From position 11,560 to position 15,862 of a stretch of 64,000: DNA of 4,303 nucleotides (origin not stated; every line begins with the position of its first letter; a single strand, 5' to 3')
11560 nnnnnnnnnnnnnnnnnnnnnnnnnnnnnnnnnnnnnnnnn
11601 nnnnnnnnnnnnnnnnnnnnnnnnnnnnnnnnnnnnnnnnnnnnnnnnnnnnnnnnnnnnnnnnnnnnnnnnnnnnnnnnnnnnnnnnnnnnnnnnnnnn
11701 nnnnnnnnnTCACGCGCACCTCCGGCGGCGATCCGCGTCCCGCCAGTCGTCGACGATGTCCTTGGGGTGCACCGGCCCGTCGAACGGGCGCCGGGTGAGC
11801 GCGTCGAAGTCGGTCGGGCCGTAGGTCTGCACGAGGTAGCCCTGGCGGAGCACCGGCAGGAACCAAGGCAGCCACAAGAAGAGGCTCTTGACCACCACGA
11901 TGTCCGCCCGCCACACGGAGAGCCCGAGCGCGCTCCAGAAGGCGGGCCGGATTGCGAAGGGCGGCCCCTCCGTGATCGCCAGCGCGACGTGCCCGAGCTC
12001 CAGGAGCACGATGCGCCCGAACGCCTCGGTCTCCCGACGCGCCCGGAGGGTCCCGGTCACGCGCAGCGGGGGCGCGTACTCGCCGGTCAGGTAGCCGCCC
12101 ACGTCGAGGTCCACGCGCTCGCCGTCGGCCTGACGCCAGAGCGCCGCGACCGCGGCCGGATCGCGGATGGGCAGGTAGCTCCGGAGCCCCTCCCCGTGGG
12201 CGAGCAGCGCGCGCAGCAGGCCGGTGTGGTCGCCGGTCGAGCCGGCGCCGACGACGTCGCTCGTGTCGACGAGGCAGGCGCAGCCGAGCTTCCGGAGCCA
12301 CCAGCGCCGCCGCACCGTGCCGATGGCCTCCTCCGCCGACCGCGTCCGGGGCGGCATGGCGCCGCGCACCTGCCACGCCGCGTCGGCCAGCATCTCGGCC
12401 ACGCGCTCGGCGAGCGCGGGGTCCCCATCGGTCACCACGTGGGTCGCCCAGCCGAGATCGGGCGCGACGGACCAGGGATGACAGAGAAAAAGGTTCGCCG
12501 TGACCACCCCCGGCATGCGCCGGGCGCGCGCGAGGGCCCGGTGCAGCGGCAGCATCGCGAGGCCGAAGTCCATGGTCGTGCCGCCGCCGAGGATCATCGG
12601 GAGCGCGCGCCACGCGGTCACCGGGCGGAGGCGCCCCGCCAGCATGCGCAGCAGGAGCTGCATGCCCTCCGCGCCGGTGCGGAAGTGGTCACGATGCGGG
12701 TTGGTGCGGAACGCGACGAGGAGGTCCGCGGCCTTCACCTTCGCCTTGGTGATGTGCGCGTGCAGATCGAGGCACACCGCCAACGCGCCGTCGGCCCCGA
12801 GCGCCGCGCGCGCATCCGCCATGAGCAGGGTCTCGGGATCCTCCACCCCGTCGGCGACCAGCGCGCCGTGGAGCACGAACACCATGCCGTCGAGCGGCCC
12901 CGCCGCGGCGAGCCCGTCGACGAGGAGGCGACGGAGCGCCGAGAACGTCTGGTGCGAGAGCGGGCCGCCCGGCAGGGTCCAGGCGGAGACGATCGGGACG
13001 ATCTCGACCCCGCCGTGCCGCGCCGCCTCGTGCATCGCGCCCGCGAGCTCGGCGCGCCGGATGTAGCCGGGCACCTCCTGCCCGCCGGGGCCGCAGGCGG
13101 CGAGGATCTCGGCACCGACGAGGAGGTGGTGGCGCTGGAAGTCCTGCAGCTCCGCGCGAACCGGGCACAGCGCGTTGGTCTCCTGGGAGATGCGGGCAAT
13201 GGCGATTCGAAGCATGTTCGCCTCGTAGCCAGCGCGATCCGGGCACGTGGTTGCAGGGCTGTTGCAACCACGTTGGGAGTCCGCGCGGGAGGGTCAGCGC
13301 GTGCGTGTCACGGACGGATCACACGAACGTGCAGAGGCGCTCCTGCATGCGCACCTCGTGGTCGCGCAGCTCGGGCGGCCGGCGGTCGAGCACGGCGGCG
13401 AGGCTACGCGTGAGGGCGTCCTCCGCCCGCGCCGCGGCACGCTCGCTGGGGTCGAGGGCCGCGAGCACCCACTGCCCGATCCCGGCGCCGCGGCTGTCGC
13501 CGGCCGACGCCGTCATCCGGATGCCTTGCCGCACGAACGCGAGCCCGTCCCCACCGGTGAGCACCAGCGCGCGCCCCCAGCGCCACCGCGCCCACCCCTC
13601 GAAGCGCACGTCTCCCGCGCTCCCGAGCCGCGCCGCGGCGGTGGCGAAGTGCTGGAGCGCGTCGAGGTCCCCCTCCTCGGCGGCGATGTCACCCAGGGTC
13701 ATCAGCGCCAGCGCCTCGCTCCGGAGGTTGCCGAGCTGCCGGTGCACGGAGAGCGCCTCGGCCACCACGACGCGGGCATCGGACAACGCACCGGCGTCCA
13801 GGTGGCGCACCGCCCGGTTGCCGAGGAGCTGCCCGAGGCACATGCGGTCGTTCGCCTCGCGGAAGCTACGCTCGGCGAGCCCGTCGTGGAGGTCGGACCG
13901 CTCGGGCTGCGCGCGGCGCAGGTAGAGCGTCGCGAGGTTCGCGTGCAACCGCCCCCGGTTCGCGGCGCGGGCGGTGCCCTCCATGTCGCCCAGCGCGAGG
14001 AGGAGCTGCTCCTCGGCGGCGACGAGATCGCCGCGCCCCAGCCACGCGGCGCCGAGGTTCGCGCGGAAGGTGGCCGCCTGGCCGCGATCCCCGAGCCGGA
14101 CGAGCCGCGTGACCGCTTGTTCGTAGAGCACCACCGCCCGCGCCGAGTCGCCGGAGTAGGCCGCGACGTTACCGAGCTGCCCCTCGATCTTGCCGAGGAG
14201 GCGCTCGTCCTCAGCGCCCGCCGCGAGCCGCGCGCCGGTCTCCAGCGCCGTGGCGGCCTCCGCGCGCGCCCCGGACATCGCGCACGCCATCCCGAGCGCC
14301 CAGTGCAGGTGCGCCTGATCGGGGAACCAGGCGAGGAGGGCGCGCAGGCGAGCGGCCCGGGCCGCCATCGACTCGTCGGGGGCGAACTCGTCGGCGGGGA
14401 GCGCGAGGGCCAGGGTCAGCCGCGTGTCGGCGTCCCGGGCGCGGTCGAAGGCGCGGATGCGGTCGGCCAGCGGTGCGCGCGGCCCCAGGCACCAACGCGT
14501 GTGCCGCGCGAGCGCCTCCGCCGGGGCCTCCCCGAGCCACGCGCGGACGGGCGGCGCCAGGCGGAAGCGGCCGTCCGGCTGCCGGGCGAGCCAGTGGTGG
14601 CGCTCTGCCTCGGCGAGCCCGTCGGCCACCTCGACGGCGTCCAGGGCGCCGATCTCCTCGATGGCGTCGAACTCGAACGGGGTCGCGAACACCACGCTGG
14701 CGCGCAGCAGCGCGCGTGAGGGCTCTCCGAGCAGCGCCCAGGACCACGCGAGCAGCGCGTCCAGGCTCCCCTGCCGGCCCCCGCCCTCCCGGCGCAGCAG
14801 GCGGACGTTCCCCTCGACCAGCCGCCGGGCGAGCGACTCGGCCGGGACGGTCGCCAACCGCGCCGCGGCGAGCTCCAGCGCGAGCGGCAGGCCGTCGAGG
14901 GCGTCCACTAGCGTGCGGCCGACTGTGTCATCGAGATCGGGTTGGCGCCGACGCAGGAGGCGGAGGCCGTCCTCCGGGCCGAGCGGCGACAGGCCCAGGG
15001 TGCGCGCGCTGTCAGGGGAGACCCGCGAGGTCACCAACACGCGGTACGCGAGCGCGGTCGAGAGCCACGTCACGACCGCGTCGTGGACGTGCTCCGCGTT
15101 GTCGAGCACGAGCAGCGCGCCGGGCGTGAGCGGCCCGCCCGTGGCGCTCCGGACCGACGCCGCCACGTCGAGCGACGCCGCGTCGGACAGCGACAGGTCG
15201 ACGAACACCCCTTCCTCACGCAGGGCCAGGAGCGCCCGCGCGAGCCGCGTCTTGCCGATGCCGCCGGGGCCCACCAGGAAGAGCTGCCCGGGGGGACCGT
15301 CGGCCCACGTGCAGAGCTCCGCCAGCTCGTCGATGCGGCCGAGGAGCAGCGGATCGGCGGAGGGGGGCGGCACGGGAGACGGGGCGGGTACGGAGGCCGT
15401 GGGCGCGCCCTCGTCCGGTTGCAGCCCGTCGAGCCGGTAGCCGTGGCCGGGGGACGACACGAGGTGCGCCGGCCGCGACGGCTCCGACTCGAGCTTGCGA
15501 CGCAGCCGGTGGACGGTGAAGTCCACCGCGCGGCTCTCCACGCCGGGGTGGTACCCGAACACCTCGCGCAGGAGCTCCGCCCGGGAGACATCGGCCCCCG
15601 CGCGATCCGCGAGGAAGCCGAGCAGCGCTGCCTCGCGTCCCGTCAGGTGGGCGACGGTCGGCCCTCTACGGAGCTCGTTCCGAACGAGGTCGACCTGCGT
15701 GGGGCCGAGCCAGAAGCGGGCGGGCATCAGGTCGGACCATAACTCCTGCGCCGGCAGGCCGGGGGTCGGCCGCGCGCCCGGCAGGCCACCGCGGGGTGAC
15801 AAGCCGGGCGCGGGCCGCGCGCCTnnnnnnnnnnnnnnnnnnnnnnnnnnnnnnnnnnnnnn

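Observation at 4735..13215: Tightly coupled eight-gene operon that looks like a cryptic small-molecule pathway (peptidase, sulfotransferase, aminotransferase, two FAD oxidases, SRPBCC protein, exporter)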

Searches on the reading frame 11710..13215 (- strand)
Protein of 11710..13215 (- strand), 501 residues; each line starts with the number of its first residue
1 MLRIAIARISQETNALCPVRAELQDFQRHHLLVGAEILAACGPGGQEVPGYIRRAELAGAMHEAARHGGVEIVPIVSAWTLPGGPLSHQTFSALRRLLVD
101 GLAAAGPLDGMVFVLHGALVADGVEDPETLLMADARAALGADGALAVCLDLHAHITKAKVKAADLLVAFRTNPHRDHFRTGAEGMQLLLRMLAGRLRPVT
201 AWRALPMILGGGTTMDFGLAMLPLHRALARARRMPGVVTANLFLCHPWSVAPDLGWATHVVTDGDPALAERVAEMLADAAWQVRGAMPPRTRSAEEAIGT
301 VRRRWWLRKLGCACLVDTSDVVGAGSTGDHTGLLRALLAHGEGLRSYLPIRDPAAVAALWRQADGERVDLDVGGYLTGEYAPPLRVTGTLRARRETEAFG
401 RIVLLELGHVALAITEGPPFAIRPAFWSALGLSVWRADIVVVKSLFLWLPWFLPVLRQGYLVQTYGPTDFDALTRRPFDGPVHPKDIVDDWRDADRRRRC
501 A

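Call 6: search_protein_families(library=pfam, proteins=[window:11710-13215:-], max_evalue=0.01)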
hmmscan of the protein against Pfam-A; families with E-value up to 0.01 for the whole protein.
window:11710-13215:- (501 aa): 2 families
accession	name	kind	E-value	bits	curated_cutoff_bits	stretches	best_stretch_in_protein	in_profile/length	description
PF07364.17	DUF1485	-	3.1e-70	237.2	22.8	1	3-299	1-287/290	Metallopeptidase family M81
PF07171.17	MlrC_C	-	7.3e-27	95.2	27.2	1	315-472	1-171/178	MlrC C-terminus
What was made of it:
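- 11710..13215 (-): G1, M81 (MlrC-like) metallopeptidase, 501 aa. A lineage-specific add-on. Pfam DUF1485 237 bits and MlrC_C 95 bits (call 6).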

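Call 7: search_protein_families(library=ncbifam, proteins=[window:11710-13215:-], max_evalue=0.01)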
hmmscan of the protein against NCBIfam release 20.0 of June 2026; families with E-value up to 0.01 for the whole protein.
window:11710-13215:- (501 aa): 1 family
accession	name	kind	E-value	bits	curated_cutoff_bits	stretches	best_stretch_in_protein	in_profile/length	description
NF041767.1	micro_ase_MlrC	exception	3.5e-38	131.3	999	1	2-393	29-405/511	microcystinase MlrC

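Call 54: find_related_loci(query=window:11710-13215:-, collection=metagenome_contigs, flank=10000)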
Query window:11710-13215:- (501 aa) in metagenome_contigs; peptide patterns used: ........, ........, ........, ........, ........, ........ (x = any residue, [..] = any of these).
253 stretches matched a pattern, but none encodes a relative of the query by tblastn (E <= 1e-3).
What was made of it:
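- Tried and rejected: It returned no confirmed relative (call 54).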

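Call 75: search_solved_structures(query=window:11710-13215:-, max_evalue=0.001)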
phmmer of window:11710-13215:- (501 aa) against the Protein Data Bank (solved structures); distinct sequences matched with E-value up to 0.001: 2.
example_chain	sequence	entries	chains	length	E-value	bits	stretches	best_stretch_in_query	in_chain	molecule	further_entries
7ylq_A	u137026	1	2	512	1.7e-36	129.6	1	2-452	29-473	Microcystinase C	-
3iuu_A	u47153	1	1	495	1.6e-34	123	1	58-491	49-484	Putative metallopeptidase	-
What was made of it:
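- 11710..13215 (-): Nearest solved structures are microcystinase C 7ylq (1.7e-36) and 3iuu (call 75).
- Closest known: Microcystinase MlrC. Same: It is the nearest solved structure, at 1.7e-36 (call 75).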

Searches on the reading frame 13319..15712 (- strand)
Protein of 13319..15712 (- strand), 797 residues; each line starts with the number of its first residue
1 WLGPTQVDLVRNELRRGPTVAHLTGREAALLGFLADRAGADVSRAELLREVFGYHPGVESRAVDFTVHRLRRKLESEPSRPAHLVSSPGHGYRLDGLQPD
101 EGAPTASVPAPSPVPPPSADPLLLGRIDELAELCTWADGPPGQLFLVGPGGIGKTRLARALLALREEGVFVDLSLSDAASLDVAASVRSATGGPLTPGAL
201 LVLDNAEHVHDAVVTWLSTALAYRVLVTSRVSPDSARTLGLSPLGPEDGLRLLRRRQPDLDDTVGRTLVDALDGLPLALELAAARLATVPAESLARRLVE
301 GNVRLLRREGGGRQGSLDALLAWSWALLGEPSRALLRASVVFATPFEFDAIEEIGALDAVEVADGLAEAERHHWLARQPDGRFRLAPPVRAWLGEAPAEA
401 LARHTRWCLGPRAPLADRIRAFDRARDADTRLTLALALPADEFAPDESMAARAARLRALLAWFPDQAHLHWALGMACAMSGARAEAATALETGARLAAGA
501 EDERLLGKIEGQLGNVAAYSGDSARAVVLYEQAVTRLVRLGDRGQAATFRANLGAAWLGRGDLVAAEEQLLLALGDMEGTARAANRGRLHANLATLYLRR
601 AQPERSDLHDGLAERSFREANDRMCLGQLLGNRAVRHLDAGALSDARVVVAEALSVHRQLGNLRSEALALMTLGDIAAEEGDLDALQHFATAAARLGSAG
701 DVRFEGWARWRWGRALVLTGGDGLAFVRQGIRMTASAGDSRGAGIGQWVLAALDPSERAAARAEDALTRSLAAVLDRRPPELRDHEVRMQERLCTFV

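Call 43: search_protein_families(library=pfam, proteins=[window:13319-15712:-], max_evalue=0.001)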
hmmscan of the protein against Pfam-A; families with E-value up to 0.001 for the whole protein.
window:13319-15712:- (797 aa): 4 families
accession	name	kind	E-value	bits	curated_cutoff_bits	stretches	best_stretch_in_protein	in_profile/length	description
PF00486.34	Trans_reg_C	-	3.7e-17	62.6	26.2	1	21-94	4-77/77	Transcriptional regulatory protein, C terminal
PF13191.12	AAA_16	-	2.4e-05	25.3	32.6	1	124-173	3-56/167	AAA ATPase domain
PF13401.12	AAA_22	-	6.3e-05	23.7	27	0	142-195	6-62/130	AAA domain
PF07728.20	AAA_5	-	0.00037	20.9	22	0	144-228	2-97/139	AAA domain (dynein-related subfamily)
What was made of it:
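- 13319..15727 (-): Regulator candidate (G0), 802 aa: winged-helix Trans_reg_C domain plus AAA ATPase and a long C-terminal region. It lies on the same strand, with its stop codon 103 nt upstream of G1. Pfam Trans_reg_C 62.6 bits and weak AAA_16 (call 43).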
